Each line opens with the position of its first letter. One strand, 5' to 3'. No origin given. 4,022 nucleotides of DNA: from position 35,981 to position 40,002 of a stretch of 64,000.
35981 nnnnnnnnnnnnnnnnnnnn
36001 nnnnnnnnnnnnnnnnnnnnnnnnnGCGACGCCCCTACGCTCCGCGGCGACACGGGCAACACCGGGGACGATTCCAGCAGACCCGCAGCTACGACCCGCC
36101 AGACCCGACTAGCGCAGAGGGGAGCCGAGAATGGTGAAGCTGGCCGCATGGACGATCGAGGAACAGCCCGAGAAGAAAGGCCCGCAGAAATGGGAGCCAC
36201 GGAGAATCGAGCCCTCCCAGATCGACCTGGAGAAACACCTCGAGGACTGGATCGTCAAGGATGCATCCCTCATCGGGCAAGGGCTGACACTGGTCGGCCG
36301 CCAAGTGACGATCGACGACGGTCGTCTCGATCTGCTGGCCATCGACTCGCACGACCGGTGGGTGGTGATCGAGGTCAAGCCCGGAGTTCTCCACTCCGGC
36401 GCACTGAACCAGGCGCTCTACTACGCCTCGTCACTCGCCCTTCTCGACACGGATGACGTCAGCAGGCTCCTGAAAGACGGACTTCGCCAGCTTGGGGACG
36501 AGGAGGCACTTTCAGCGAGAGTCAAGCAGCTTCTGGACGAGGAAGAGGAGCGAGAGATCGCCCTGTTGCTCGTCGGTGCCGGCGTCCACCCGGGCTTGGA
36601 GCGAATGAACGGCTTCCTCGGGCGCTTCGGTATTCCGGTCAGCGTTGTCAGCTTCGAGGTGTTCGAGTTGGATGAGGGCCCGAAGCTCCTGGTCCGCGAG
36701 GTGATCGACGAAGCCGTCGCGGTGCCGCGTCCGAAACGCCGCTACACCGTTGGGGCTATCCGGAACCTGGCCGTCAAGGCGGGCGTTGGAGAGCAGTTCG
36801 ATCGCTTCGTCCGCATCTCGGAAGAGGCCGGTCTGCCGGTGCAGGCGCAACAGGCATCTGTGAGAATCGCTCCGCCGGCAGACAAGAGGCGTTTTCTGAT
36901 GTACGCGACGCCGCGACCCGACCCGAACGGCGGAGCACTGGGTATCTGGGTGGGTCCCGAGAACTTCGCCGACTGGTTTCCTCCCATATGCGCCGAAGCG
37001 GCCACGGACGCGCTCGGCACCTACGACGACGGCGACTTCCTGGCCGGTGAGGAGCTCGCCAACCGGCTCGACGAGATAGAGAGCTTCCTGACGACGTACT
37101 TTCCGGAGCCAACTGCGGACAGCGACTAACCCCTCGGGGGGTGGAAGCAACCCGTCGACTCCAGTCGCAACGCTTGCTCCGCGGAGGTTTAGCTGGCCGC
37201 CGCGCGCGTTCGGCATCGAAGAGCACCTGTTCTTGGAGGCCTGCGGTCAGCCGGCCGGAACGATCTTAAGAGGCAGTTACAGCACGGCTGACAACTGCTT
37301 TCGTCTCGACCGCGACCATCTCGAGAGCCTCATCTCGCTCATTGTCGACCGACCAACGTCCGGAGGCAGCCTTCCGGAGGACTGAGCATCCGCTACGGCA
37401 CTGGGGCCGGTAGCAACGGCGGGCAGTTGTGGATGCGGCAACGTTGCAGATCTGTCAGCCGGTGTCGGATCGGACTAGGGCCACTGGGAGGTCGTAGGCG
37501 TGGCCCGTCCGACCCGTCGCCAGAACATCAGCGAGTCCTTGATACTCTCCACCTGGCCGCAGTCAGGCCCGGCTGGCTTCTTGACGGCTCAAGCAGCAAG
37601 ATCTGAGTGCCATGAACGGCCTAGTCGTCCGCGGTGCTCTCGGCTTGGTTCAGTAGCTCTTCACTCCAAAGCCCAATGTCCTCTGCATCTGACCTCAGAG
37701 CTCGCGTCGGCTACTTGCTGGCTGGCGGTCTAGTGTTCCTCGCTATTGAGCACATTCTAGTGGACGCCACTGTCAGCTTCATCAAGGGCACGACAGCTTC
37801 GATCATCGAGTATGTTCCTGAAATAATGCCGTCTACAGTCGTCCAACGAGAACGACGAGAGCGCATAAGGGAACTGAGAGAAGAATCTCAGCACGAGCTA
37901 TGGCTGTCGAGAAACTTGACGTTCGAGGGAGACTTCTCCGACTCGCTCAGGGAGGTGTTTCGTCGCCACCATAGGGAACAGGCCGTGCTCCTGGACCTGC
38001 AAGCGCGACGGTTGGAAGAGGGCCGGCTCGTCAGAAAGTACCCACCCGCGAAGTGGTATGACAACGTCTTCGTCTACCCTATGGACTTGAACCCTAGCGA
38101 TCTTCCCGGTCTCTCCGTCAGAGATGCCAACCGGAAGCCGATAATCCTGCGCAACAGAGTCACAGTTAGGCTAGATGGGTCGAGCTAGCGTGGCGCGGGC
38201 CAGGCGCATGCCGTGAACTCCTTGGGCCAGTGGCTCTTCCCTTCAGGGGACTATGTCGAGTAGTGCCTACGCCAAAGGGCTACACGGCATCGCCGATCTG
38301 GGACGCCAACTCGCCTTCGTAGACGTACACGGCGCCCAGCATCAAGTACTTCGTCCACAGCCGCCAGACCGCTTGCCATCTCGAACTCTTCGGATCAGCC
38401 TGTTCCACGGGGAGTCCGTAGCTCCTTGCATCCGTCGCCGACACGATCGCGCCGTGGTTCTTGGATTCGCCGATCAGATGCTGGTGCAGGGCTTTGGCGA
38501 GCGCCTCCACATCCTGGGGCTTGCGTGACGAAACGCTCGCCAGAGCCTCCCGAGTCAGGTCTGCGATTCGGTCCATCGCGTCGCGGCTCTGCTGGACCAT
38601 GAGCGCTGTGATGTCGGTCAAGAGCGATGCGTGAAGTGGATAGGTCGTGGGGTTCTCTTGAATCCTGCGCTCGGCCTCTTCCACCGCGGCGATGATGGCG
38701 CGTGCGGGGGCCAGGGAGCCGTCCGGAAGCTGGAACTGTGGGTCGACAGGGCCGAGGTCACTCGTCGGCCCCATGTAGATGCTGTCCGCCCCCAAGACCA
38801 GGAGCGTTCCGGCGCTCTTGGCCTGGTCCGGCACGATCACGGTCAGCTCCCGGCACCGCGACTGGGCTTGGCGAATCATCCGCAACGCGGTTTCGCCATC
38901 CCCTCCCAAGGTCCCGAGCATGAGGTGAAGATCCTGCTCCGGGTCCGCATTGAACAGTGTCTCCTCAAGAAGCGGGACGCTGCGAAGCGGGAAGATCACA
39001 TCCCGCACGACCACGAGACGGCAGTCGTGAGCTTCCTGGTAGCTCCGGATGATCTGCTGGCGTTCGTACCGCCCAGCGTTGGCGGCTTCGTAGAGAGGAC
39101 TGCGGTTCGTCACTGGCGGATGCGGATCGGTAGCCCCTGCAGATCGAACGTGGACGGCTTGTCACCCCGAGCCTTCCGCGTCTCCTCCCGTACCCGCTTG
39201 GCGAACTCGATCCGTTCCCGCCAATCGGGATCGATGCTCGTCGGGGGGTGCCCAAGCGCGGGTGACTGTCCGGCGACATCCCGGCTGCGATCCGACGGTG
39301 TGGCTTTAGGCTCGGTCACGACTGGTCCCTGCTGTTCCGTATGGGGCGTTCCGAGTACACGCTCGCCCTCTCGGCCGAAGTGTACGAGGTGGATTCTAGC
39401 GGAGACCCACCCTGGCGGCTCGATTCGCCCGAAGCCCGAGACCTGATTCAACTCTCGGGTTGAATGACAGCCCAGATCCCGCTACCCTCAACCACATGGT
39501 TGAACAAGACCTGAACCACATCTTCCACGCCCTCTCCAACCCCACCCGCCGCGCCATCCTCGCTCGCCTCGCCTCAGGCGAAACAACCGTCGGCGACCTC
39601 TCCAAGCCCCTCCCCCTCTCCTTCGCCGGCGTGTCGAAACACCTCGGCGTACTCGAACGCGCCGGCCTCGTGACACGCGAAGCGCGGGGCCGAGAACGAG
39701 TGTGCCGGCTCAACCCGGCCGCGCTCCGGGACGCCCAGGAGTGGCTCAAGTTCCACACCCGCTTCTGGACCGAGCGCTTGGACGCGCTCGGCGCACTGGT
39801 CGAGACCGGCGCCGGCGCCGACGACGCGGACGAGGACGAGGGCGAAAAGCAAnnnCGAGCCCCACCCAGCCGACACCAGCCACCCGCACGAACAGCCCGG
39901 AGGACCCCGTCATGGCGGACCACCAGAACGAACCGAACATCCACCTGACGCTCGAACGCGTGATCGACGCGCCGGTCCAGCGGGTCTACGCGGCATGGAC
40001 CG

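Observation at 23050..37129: Recurrent two-gene module: small GIY-YIG protein plus PD-(D/E)xK (NucS/DUF91-like) 370-385-aa protein. Three paralogs, one inactivated by IS3.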

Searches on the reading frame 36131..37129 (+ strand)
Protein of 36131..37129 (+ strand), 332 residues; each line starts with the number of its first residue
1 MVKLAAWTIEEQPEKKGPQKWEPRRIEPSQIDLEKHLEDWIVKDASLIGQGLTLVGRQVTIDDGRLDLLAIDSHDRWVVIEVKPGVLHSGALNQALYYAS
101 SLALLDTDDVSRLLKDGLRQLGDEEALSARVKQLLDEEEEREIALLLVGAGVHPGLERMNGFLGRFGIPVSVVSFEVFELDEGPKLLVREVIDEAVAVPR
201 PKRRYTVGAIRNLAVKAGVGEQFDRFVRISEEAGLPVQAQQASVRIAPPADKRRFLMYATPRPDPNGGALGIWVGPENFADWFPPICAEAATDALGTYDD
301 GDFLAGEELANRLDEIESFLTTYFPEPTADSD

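Call 4: search_protein_families(library=pfam, proteins=[window:36131-37129:+], max_evalue=1)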
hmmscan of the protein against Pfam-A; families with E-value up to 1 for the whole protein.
window:36131-37129:+ (332 aa): 3 families
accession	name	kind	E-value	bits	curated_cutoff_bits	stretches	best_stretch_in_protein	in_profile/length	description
PF01939.22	NucS_C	-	9.6e-08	32.5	24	1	34-85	2-53/124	Endonuclease NucS C-terminal domain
PF03749.19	SfsA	-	0.17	12.1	22.8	1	48-89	18-58/138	Sugar fermentation stimulation protein RE domain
PF02021.23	UPF0102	-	0.22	12.4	23.6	1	47-83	9-40/80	Uncharacterised protein family UPF0102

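Call 5: search_protein_families(library=padloc, proteins=[window:36131-37129:+], max_evalue=1)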
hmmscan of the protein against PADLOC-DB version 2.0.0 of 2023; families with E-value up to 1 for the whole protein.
window:36131-37129:+ (332 aa): 11 families
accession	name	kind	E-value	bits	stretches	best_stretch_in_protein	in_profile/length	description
PDLC04916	PDC-S11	-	1.5e-28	97.9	1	22-194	13-185/358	-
PDLC04913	PDC-S11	-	1.1e-13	49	1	25-145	18-141/375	-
PDLC04915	PDC-S11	-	2.2e-10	38.4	1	28-193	21-195/379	-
PDLC04910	PDC-S11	-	2.6e-10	38.1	1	34-143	27-138/359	-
PDLC04909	PDC-S11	-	6.9e-06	23.9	1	65-143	61-140/347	-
PDLC04944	PDC-S18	-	8e-05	20.1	1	28-99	17-89/307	-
PDLC04946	PDC-S18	-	0.0001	19.5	1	61-100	71-109/365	-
PDLC04824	PDC-S02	-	0.00011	19.5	1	27-86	175-244/308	-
PDLC04945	PDC-S18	-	0.00084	16.7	1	25-101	13-88/302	-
PDLC04799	PDC-S02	-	0.0011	16.2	1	28-88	176-246/308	-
PDLC04813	PDC-S02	-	0.032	12.1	1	32-100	27-100/175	-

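Call 6: search_protein_families(library=ncbifam, proteins=[window:36131-37129:+], max_evalue=1)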
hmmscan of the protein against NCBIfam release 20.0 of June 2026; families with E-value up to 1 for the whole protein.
window:36131-37129:+ (332 aa): 4 families
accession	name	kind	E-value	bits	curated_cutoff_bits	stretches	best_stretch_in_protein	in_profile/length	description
NF003270.0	PRK04247.1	equivalog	4.4e-09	35.8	216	1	33-104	129-200/250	endonuclease NucS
NF002876.0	PRK03298.1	equivalog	6.4e-05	22.4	252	1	33-84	104-155/224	endonuclease NucS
NF009154.0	PRK12497.3-3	equivalog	0.0028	17.6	109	1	46-83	23-59/123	YraN family protein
NF009150.0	PRK12497.1-3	equivalog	0.052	13.6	81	1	47-83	20-55/118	YraN family protein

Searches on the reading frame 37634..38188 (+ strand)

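Call 4: search_protein_families(library=pfam, proteins=[window:37634-38188:+], max_evalue=1)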
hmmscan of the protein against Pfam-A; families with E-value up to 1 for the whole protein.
window:37634-38188:+ (184 aa): 0 families

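Call 5: search_protein_families(library=padloc, proteins=[window:37634-38188:+], max_evalue=1)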
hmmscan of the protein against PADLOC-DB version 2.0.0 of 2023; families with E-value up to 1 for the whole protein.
window:37634-38188:+ (184 aa): 0 families

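Call 6: search_protein_families(library=ncbifam, proteins=[window:37634-38188:+], max_evalue=1)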
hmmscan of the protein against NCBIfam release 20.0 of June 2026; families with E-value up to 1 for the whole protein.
window:37634-38188:+ (184 aa): 3 families
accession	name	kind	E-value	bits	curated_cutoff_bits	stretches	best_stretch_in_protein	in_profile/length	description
NF000087.1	ErmO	exception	0.018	14.5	450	1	69-142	180-251/259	23S rRNA (adenine(2058)-N(6))-methyltransferase Erm(O)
NF000337.1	erm_SHROVE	exception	0.023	14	320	1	61-142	166-244/248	ErmE/ErmH/ErmO/ErmR family 23S rRNA (adenine(2058)-N(6))-methyltransferase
TIGR02401.1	trehalose_TreY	equivalog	0.1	10.8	498.65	1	72-125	595-647/838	malto-oligosyltrehalose synthase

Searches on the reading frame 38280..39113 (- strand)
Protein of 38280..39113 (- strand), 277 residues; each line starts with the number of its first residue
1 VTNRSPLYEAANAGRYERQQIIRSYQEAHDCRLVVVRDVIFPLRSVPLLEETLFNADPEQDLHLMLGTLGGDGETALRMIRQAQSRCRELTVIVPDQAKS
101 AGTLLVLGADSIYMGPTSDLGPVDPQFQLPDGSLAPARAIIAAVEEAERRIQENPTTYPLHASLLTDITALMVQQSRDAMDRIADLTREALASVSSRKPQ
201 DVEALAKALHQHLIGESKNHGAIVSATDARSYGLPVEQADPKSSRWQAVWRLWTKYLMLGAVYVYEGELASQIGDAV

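Call 4: search_protein_families(library=pfam, proteins=[window:38280-39113:-], max_evalue=1)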
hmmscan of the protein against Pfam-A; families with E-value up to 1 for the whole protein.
window:38280-39113:- (277 aa): 4 families
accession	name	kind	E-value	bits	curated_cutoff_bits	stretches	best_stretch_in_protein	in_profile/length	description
PF01972.22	SDH_protease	-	4.9e-11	42.6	31.3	1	61-179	93-200/286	ClpP-like SDH-type serine proteinase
PF25145.1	NfeD1b_N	-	3.5e-05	23.9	40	1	64-123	36-95/189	NfeD1b, N-terminal domain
PF00574.28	CLP_protease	-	0.013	15.8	20.2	1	55-111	42-98/182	Clp protease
PF15451.11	DUF4632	-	0.13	12.8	27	1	237-257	23-43/71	Domain of unknown function (DUF4632)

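Call 5: search_protein_families(library=padloc, proteins=[window:38280-39113:-], max_evalue=1)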
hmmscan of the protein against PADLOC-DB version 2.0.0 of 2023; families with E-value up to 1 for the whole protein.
window:38280-39113:- (277 aa): 0 families

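Call 6: search_protein_families(library=ncbifam, proteins=[window:38280-39113:-], max_evalue=1)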
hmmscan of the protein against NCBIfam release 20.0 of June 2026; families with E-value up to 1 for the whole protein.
window:38280-39113:- (277 aa): 2 families
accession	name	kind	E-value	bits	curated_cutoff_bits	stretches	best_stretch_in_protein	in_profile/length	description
NF047768.1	Clp_like_SDH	equivalog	3.6e-16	59.4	250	1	56-241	75-236/260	SDH family Clp fold serine proteinase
NF045542.1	Clp_rel_HeadMat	equivalog_domain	0.017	15.1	120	1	57-118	31-93/165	head maturation protease, ClpP-related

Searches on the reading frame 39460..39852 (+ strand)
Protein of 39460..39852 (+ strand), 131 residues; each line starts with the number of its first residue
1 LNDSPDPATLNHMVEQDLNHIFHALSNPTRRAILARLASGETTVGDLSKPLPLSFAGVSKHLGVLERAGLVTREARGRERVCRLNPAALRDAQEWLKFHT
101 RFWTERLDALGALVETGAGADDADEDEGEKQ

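Call 68: search_protein_families(library=pfam, proteins=[window:39460-39852:+], max_evalue=0.001)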
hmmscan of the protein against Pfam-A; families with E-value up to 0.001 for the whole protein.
window:39460-39852:+ (131 aa): 4 families
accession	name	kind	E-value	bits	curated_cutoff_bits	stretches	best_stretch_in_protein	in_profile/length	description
PF12840.13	HTH_20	-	3.8e-12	46.4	27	1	25-73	1-50/51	Helix-turn-helix domain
PF01022.26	HTH_5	-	1.3e-09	38.2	22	1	27-72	1-46/47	Bacterial regulatory protein, arsR family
PF12802.13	MarR_2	-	1.8e-05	25.2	27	1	32-76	9-55/61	MarR family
PF24035.1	DUF7344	-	0.00095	19.9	27.8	0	22-49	1-28/76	Domain of unknown function (DUF7344)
